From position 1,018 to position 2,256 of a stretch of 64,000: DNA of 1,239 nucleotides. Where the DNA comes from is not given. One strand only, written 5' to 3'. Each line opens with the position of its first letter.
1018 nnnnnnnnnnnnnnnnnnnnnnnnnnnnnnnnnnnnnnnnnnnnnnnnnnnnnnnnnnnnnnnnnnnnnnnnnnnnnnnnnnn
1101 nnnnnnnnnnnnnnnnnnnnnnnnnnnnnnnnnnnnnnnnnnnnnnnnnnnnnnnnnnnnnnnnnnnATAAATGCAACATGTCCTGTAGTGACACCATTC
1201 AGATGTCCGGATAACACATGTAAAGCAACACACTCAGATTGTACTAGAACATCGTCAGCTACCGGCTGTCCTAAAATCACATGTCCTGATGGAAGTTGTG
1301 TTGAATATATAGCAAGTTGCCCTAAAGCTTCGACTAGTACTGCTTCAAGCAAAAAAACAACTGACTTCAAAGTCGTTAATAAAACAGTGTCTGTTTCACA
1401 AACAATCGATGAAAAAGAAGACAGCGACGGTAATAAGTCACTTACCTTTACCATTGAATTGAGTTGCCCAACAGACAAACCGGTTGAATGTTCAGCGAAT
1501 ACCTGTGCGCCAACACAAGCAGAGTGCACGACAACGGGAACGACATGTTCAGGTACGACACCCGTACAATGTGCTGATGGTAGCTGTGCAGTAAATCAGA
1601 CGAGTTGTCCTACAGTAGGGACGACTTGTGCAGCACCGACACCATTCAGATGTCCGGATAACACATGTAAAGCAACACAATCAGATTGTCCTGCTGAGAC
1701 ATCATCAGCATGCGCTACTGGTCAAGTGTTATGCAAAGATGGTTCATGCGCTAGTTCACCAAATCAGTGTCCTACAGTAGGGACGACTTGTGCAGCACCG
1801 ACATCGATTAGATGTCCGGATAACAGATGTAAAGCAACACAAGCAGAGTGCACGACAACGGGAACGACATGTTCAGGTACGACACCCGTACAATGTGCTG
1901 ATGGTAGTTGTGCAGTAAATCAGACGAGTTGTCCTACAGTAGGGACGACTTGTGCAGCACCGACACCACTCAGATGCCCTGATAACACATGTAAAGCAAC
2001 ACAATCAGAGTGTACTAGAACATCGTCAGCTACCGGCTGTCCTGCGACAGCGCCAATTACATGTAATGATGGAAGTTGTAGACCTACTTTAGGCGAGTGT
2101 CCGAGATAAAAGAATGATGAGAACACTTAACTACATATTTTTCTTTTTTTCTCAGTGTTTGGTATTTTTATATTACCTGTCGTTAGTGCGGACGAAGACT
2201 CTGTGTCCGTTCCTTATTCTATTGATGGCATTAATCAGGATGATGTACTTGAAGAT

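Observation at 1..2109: A eukaryote-like module combination (Calx-beta, EGF-like, tandem Cys-knot-like repeats) in a giant surface protein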

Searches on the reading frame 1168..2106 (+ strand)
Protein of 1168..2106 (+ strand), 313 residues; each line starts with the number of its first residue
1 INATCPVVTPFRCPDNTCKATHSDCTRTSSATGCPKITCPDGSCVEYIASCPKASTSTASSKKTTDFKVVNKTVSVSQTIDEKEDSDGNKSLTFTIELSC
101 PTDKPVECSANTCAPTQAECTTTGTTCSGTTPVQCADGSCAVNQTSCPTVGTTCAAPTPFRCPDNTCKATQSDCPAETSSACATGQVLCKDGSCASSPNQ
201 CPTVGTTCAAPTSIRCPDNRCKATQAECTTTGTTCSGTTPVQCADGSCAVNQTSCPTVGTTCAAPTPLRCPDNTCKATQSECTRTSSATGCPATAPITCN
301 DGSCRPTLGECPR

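Call 25: find_homologous_proteins(query=window:1168-2106:+, max_evalue=0.01)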
Query window:1168-2106:+ (313 aa): 23 proteins with E <= 0.01 among 7475 candidates.
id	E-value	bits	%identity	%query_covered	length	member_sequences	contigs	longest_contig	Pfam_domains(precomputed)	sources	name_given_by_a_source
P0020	6.9e-30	123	29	97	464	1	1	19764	-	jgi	jgi:hypothetical protein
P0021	1.7e-28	118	30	97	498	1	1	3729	-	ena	-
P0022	1.7e-20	92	31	99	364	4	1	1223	-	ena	-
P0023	1.5e-18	86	35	51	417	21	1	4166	-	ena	-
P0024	5.4e-18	84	26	98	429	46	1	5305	-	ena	-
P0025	1.0e-17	83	28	98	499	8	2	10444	-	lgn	-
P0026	1.4e-17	82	30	78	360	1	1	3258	-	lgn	-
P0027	3.3e-14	71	39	66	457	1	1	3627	-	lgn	-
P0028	5.8e-14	71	34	62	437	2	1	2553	-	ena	-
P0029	1.1e-12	66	38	42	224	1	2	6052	-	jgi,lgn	jgi:hypothetical protein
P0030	3.3e-12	65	30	63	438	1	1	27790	-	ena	-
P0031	1.6e-11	62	33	68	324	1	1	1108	-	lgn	-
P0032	2.2e-11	62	33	57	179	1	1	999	-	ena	-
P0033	3.8e-10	58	29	59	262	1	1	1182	-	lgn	-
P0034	2.1e-9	56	34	64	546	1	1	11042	-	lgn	-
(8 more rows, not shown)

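Call 31: find_encoding_contigs(protein=P0020, flank=8000, max_places=2)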
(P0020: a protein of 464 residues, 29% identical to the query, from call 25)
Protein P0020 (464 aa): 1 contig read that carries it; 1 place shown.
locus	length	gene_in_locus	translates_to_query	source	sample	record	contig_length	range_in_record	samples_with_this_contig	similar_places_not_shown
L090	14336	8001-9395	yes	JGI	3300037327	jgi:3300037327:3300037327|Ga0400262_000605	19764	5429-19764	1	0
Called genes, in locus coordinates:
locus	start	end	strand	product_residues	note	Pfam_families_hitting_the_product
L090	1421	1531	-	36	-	-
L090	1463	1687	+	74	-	-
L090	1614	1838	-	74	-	-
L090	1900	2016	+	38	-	-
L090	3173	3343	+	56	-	-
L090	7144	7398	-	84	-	-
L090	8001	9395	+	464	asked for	-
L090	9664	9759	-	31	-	-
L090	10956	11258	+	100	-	-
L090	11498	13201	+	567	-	-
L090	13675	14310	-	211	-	PF07933:DUF1681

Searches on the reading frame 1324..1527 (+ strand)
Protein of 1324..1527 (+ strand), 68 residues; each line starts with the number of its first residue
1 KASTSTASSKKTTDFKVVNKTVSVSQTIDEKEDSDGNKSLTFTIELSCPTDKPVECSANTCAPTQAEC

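Call 58: search_protein_families(library=pfam, proteins=[window:1324-1527:+], max_evalue=1)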
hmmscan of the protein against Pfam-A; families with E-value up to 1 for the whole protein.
seq(68 aa): 0 families
